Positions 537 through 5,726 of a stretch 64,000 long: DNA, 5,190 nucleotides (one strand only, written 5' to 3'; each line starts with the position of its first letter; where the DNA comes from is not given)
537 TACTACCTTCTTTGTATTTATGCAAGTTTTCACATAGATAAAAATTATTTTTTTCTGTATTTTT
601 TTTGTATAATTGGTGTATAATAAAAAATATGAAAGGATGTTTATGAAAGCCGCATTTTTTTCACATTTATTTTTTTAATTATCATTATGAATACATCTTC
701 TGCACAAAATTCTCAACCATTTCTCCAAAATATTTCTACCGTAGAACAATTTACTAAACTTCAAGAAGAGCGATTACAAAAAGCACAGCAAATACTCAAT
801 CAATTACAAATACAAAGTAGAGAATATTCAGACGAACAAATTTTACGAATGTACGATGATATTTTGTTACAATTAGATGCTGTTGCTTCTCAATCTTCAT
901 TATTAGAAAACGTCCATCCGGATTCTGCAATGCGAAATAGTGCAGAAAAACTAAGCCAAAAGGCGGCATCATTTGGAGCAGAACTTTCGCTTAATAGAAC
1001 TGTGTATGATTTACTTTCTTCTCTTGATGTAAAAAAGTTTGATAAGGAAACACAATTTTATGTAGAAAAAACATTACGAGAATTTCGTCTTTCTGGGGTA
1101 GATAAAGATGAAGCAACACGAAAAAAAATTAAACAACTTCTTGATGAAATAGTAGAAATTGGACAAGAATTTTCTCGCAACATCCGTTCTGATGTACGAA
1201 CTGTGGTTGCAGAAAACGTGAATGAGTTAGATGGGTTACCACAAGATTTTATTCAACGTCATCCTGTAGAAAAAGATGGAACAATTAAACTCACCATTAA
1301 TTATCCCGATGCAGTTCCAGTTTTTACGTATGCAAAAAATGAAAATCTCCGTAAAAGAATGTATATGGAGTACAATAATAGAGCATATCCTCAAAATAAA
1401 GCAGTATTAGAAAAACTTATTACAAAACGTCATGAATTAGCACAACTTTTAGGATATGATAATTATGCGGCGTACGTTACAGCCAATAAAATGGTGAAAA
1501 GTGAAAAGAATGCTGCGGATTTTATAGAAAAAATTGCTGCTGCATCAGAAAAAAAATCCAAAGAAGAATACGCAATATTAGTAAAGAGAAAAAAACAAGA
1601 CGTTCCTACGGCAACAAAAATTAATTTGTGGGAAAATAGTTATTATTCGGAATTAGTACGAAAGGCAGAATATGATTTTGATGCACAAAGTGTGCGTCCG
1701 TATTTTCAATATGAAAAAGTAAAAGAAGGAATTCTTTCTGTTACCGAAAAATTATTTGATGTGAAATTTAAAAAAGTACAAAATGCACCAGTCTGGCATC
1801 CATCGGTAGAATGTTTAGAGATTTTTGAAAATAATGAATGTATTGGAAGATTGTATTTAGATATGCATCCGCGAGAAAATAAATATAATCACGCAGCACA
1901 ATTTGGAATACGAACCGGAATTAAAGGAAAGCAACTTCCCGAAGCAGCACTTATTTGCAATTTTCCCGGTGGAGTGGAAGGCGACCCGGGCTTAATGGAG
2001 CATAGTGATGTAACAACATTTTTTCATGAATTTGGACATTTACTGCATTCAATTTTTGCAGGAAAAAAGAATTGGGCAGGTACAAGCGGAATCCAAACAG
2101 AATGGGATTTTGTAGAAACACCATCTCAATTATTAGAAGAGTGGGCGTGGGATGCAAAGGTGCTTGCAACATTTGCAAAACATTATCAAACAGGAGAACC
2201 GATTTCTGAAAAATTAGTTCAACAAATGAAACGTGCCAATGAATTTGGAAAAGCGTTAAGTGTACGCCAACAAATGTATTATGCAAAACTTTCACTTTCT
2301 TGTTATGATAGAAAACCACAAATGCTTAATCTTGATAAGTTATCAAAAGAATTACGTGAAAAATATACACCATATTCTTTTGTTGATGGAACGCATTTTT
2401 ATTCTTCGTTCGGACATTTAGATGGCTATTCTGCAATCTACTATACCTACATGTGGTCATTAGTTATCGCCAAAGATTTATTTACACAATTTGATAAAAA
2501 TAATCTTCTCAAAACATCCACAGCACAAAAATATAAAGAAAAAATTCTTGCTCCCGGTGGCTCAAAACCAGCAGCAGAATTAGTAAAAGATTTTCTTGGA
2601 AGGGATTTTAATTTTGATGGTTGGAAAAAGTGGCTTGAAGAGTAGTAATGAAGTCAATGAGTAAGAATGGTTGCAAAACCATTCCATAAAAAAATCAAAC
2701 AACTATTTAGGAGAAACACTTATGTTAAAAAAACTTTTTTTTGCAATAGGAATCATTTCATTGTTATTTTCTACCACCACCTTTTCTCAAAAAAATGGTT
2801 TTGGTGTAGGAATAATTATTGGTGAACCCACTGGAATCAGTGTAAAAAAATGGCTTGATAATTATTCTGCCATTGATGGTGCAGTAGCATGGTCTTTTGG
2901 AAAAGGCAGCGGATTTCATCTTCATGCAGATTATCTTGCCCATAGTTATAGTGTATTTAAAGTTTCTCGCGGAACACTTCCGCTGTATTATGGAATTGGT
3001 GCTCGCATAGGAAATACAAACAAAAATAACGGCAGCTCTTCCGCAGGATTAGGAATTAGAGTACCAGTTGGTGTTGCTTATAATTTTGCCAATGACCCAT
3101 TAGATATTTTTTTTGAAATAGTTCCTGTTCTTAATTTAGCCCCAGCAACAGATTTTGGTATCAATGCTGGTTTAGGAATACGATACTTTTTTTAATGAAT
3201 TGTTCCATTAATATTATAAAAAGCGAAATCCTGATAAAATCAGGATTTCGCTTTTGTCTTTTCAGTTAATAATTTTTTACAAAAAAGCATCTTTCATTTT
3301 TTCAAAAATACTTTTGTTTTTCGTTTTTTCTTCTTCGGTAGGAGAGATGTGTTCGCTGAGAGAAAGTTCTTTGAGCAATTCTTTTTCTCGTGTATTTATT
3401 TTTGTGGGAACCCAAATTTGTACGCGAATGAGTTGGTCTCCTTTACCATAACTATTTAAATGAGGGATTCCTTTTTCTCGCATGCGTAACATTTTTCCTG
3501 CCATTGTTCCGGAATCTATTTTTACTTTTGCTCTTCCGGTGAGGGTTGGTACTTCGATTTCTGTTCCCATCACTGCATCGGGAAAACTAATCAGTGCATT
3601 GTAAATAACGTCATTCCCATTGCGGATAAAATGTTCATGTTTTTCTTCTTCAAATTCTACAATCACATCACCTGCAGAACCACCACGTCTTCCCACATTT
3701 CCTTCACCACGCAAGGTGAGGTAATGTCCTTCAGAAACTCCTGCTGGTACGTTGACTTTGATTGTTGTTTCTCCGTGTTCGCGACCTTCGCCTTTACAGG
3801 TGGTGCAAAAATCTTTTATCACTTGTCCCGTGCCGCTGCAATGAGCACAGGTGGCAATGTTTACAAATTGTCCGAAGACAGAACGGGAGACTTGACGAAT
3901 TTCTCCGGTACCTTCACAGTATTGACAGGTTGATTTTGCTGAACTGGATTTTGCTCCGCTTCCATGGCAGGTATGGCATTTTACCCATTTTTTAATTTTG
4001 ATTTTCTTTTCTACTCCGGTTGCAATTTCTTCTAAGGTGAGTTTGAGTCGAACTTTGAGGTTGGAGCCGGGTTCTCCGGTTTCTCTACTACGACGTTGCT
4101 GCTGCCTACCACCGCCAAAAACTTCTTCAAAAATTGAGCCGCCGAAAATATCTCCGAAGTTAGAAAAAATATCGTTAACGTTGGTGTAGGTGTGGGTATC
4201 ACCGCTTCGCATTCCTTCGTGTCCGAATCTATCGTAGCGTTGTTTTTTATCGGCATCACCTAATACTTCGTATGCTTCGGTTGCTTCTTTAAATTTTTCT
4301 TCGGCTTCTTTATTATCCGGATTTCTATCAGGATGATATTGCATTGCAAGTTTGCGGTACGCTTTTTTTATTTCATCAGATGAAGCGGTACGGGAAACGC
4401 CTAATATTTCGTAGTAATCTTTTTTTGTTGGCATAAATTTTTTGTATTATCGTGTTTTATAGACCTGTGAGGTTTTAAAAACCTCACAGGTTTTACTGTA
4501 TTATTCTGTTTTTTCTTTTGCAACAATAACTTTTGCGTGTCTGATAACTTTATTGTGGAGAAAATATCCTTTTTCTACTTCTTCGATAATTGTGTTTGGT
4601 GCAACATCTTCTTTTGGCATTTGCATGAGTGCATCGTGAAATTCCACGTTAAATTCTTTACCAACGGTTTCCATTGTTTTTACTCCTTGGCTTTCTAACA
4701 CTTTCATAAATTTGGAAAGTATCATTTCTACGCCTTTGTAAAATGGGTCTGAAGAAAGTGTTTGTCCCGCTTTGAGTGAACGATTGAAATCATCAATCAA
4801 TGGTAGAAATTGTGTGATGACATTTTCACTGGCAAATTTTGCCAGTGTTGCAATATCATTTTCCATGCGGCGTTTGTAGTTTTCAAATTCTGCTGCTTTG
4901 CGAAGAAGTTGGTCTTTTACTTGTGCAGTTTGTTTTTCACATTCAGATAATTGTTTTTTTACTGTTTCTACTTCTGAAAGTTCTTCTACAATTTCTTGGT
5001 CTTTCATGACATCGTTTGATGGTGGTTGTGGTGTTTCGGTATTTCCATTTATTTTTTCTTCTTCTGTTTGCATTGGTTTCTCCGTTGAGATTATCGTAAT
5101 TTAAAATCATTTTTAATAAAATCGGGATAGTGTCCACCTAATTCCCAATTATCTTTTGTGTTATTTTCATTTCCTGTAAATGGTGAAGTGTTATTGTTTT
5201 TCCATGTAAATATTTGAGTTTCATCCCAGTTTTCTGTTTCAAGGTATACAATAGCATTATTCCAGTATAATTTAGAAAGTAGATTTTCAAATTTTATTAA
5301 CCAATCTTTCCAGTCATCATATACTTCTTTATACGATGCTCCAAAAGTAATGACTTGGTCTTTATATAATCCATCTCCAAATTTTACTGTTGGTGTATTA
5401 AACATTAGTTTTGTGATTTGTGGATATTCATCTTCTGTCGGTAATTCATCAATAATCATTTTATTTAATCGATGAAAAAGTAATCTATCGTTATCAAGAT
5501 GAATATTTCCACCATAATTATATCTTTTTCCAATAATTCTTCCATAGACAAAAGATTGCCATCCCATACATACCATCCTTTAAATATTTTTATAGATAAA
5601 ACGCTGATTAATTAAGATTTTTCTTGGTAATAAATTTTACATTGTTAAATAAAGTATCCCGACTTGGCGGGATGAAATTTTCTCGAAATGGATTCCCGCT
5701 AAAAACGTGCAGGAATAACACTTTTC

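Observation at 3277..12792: Contiguous heat-shock supercluster dnaK–(RES-like)–clpB–hrcA–(hypothetical)–grpE–dnaJ with two foreign-looking insertions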

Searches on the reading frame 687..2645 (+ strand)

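Call 89: search_protein_families(library=pfam, proteins=[window:687-2645:+], max_evalue=0.001)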
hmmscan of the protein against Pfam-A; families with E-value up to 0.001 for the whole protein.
window:687-2645:+ (652 aa): 1 family
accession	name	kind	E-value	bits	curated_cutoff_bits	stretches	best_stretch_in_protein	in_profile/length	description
PF01432.26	Peptidase_M3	-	1.4e-116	391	27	1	213-648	2-453/457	Peptidase family M3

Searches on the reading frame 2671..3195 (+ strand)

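Call 89: search_protein_families(library=pfam, proteins=[window:2671-3195:+], max_evalue=0.001)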
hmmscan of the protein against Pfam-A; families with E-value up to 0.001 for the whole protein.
window:2671-3195:+ (174 aa): 1 family
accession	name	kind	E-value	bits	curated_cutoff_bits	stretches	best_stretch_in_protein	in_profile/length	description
PF13161.12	DUF3996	-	4.7e-08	33.3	22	1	39-155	5-127/154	Protein of unknown function (DUF3996)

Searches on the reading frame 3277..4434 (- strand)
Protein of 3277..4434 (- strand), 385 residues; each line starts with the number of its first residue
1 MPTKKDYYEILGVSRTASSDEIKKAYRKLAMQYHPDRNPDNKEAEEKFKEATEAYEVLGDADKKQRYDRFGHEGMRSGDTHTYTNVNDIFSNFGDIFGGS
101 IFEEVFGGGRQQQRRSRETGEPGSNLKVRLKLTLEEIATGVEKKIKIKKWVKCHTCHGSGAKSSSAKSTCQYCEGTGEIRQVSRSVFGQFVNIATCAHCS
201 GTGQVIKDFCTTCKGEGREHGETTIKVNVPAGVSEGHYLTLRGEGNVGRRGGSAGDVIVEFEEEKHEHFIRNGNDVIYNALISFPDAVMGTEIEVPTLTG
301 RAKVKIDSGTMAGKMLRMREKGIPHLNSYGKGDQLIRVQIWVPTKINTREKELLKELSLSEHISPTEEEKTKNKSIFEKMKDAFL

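Call 4: search_protein_families(library=pfam, proteins=[window:3277-4434:-], max_evalue=1)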
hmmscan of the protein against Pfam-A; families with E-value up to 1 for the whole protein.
window:3277-4434:- (385 aa): 6 families
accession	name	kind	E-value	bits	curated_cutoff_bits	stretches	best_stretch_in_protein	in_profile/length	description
PF01556.23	DnaJ_C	-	3.3e-46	157.5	26.6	1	127-343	2-152/152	DnaJ C terminal domain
PF00226.36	DnaJ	-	4.6e-29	100.7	27.8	1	6-68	1-63/63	DnaJ domain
PF00684.25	DnaJ_CXXCXGXG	-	7.3e-16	58.6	32.7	1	153-217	1-65/65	DnaJ central domain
PF17302.8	DUF5351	-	0.074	13.8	27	0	169-178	19-28/29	Family of unknown function (DUF5351)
PF15777.11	Anti-TRAP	-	0.12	12.8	32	0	168-204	11-41/59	Tryptophan RNA-binding attenuator protein inhibitory protein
PF20833.2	RNase_E_G_Thio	-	0.86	10.2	26.8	0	169-184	1-16/86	RNase E/G, Thioredoxin-like domain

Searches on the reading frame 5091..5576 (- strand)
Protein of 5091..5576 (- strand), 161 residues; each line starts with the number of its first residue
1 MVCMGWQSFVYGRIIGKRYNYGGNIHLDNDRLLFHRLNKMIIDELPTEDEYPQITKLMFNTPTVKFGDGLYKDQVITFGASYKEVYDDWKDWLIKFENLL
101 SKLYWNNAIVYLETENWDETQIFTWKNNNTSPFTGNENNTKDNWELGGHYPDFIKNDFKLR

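Call 4: search_protein_families(library=pfam, proteins=[window:5091-5576:-], max_evalue=1)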
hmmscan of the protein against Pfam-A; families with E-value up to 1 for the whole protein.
window:5091-5576:- (161 aa): 0 families

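Call 5: search_protein_families(library=ncbifam, proteins=[window:5091-5576:-], max_evalue=1)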
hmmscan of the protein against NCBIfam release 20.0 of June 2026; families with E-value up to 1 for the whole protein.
window:5091-5576:- (161 aa): 0 families

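Call 11: find_homologous_proteins(query=window:5091-5576:-)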
Query window:5091-5576:- (161 aa): 2 proteins with E <= 0.001 among 10 candidates.
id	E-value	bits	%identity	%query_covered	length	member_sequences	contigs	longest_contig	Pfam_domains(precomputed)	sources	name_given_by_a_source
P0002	2.1e-105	368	100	98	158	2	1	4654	-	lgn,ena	-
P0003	3.2e-31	126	47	93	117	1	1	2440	-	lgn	-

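Call 14: find_encoding_contigs(protein=P0003, flank=10000, max_places=4)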
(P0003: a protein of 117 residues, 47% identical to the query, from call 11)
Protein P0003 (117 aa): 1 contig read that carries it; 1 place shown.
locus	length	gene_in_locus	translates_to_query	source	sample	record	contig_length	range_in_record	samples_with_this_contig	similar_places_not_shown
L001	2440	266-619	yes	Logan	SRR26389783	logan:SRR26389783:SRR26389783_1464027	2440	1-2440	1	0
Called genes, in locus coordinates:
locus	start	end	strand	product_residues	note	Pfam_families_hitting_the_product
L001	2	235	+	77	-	?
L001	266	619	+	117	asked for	-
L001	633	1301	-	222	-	-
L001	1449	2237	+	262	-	PF01261:AP_endonuc_2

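Call 17: find_encoding_contigs(protein=P0002, flank=10000, max_places=4)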
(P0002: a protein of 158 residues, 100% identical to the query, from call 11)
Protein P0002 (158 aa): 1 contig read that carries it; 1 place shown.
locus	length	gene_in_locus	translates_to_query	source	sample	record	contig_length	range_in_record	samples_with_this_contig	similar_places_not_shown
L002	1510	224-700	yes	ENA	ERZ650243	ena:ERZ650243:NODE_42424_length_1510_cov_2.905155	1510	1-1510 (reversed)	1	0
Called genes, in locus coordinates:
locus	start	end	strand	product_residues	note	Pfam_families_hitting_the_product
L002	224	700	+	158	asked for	-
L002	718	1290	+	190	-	PF01025:GrpE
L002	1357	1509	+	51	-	?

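Call 48: find_homologous_proteins(query=A3, max_evalue=0.01)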
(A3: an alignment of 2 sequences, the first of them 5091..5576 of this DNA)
Query A3 (2 sequences) (161 aa, profile of the alignment): 10 proteins with E <= 0.01 among 374 candidates.
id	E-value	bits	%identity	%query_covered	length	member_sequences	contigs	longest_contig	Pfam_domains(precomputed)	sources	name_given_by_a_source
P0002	7.4e-97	340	100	98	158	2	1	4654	-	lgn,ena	-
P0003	9.6e-61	222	47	93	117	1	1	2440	-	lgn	-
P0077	1.9e-57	212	54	90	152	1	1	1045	-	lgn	-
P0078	5.3e-52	194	58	78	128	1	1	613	-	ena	-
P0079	7.7e-24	102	45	70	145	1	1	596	-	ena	-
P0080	2.9e-20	91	37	90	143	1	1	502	-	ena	-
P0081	1.2e-19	89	43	70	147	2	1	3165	-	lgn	-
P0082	6.6e-13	67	35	89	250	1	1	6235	-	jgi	jgi:hypothetical protein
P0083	1.9e-10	59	34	91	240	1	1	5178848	-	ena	-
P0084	2.8e-4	39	34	45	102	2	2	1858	-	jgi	jgi:hypothetical protein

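Call 50: find_encoding_contigs(protein=P0083, flank=6000, max_places=2)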
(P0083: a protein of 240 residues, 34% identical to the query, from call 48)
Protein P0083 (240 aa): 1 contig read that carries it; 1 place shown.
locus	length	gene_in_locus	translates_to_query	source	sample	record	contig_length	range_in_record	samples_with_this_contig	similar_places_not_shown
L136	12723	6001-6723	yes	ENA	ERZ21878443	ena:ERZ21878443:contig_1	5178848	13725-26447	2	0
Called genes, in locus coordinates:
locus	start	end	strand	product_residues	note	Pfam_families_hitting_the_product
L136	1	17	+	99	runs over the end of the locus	PF02963:EcoRI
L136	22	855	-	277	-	PF13276:HTH_21, PF00665:rve, PF24764:rva_4 (weak), PF13683:rve_3, PF13333:rve_2 (weak)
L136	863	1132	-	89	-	-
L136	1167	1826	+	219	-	PF02963:EcoRI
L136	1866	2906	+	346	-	PF13651:EcoRI_methylase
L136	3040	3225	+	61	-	-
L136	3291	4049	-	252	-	PF01695:IstB_IS21, PF00308:Bac_DnaA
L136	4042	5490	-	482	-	PF27155:Y4rL_C, PF00665:rve (weak), PF22483:Mu-transpos_C_2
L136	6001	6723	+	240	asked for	-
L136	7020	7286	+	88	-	PF12675:DUF3795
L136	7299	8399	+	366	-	PF17761:DUF1016_N, PF06250:YhcG_C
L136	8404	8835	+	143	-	PF00583:Acetyltransf_1 (weak), PF13673:Acetyltransf_10, PF13508:Acetyltransf_7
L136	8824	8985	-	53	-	-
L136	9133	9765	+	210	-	PF05724:TPMT, PF13489:Methyltransf_23, PF08241:Methyltransf_11, PF13649:Methyltransf_25, PF13847:Methyltransf_31, PF08242:Methyltransf_12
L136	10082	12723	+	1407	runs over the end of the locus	-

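Call 51: find_encoding_contigs(protein=P0082, flank=6000, max_places=2)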
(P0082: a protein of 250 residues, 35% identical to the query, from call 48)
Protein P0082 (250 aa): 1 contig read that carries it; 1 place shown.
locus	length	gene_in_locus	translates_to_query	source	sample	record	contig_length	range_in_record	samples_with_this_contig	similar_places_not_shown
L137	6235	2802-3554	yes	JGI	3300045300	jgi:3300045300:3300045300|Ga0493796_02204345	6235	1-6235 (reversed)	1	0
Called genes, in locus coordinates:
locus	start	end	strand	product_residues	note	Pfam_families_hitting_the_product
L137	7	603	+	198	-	PF04525:LOR (faint)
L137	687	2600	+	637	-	-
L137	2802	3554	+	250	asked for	-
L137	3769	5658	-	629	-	PF00593:TonB_dep_Rec_b-barrel, PF07715:Plug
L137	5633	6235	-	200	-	?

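Call 61: predict_structure(alignment_id=A4)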
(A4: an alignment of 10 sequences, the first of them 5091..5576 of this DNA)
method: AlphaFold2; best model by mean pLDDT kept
length: 161 residues; sequences in the alignment: 10
mean_pLDDT: 74.5   pTM: 0.72
mean pLDDT of the five models: 74.5, 71.2, 70.4, 66.1, 65.9
residues with pLDDT >= 90: 23; 70-90: 82; 50-70: 41; < 50: 15
segments of 3 or more residues with pLDDT < 50: 21-27, 157-161
pLDDT, mean of each block of 10 residues (from residue 1): 69 78 49 80 90 87 63 80 77 89 87 84 83 54 73 54 41
secondary structure, 60 per line:
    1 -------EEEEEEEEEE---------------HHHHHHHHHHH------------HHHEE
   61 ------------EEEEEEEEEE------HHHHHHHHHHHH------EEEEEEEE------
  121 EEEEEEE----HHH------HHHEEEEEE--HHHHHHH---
elements in order: E8-17 H33-43 E73-82 H89-100 E107-114 E121-127 E144-149 H152-158

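Call 67: fold_search(model_id=the predicted structure, library=pdb)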
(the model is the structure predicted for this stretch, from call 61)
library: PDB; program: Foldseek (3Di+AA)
matches with E <= 10: 530; with E <= 0.001: 0
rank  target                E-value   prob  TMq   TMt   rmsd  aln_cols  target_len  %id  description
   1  3n5f_A                7.9e-02  0.20  0.21  0.12   9.2       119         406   15  Crystal Structure of L-N-carbamoylase from Geobacillus stearothermophilus CECT43 (released 2011-05-25)
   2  6je4_I                1.8e-01  0.30  0.26  0.32   8.2       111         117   13  Crystal structure of Nme1Cas9-sgRNA-dsDNA dimer mediated by double protein inhibitor AcrIIC3 monomers (released 2019-11-06)
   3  6znb                  1.9e-01  0.41  0.34  0.41   8.0       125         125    8  PHAGE SAM LYASE IN APO STATE (released 2021-02-24)
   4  6j9n_B                4.9e-01  0.18  0.27  0.33   8.2       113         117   13  NmeHNH+AcrIIC3 (released 2019-03-06)
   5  5thw_A                4.9e-01  0.09  0.21  0.12   9.4       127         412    9  Crystal structure of Amidase, hydantoinase/carbamoylase family from Burkholderia multivorans (released 2016-11-09)
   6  9f5x_1Q               5.6e-01  0.25  0.31  0.14   6.9       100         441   15  Structure of the Chlamydomonas reinhardtii respiratory supercomplex I1 III2 IV2 (released 2025-03-12)
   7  6jhw_A                5.6e-01  0.16  0.26  0.33   7.8       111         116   13  Structure of anti-CRISPR AcrIIC3 and NmeCas9 HNH (released 2019-08-28)
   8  9gab_A                5.6e-01  0.15  0.29  0.36   9.1       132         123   12  Structure and catalytic mechanism of SAM-AMP lyase in Clostridium botulinum CorA-associated type III CRISPR system (released 2025-07-02)
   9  2vl1_A                5.6e-01  0.09  0.24  0.13   7.8       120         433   13  Crystal structure of beta-alanine synthase from Saccharomyces kluyveri in complex with a gly-gly peptide (released 2008-05-13)
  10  6jhv_A                5.9e-01  0.16  0.26  0.32   8.2       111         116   13  Structure of anti-CRISPR AcrIIC3 (released 2019-08-28)
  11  6dgd_B                6.3e-01  0.11  0.24  0.08   9.0       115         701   14  PriA helicase bound to dsDNA of a DNA replication fork (released 2018-09-05)
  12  2v8d_B                7.6e-01  0.08  0.24  0.14   8.5       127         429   12  Crystal structure of mutant E159A of beta-alanine synthase from Saccharomyces kluyveri (released 2007-10-02)
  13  6mmq_C                8.6e-01  0.11  0.24  0.34   7.9       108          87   14  Carbon regulatory PII-like protein SbtB from Cyanobium sp. 7001 bound to cAMP (released 2019-09-18)
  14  8fak_H                9.7e-01  0.10  0.26  0.10   8.6       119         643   12  DNA replication fork binding triggers structural changes in the PriA DNA helicase that regulate the PriA-PriB replicat (released 2023-05-10)
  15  1r3n_D                9.7e-01  0.09  0.28  0.14   8.4       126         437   13  Crystal structure of beta-alanine synthase from Saccharomyces kluyveri (released 2003-11-11)
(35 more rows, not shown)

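Call 87: search_protein_families(library=padloc, proteins=[window:5091-5576:-, P0083], max_evalue=0.1)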
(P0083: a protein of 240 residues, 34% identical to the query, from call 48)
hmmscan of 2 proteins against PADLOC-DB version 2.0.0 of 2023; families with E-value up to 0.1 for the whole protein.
window:5091-5576:- (161 aa): 0 families

P0083 (240 aa): 0 families

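Call 88: fold_search(model_id=the predicted structure, library=viral)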
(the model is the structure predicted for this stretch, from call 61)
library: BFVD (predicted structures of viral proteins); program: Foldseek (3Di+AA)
matches with E <= 10: 310; with E <= 0.001: 0
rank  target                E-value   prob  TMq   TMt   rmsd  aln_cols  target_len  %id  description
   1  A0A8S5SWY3            1.2e-02  0.99  0.44  0.44   7.3       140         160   13  Uncharacterized protein [Siphoviridae sp. ctZHD14]
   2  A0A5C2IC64            1.3e-02  0.89  0.29  0.32  13.5       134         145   11  (no name in the UniProt tables at hand)
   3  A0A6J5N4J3            1.7e-02  0.92  0.35  0.50   5.5       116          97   12  Uncharacterized protein [uncultured Caudovirales phage]
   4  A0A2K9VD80            1.9e-02  0.96  0.35  0.51   6.2       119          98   13  Uncharacterized protein [Lactobacillus phage Semele]
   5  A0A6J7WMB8            3.4e-02  0.80  0.38  0.41  12.9       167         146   11  Uncharacterized protein [uncultured Caudovirales phage]
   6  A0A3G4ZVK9            3.4e-02  0.47  0.26  0.26   8.1       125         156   10  Uncharacterized protein (Fragment) [Edafosvirus sp.]
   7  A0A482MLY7            4.0e-02  0.30  0.28  0.26  17.6       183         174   11  Uncharacterized protein [Burkholderia phage BcepSauron]
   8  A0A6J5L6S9            4.5e-02  0.47  0.28  0.14   9.8       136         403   13  Amidoligase enzyme [uncultured Caudovirales phage]
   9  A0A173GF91            4.8e-02  0.77  0.40  0.35   8.0       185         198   14  Uncharacterized protein [Erwinia phage vB_EamM_Deimos-Minion]
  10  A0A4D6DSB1            5.1e-02  0.84  0.38  0.46   9.4       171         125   10  (no name in the UniProt tables at hand)
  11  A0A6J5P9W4            5.1e-02  0.69  0.33  0.38   6.8       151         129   10  Uncharacterized protein [uncultured Caudovirales phage]
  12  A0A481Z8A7            5.5e-02  0.60  0.38  0.41   7.1       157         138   10  Uncharacterized protein [Pithovirus LCPAC302]
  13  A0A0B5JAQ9            5.8e-02  0.33  0.26  0.08  12.7       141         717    9  Uncharacterized protein [Pandoravirus inopinatum]
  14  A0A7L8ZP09            6.2e-02  0.38  0.29  0.36   8.3       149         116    7  Uncharacterized protein [Erwinia phage pEa_SNUABM_47]
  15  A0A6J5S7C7            8.4e-02  0.69  0.36  0.39   6.6       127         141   15  Uncharacterized protein [uncultured Caudovirales phage]
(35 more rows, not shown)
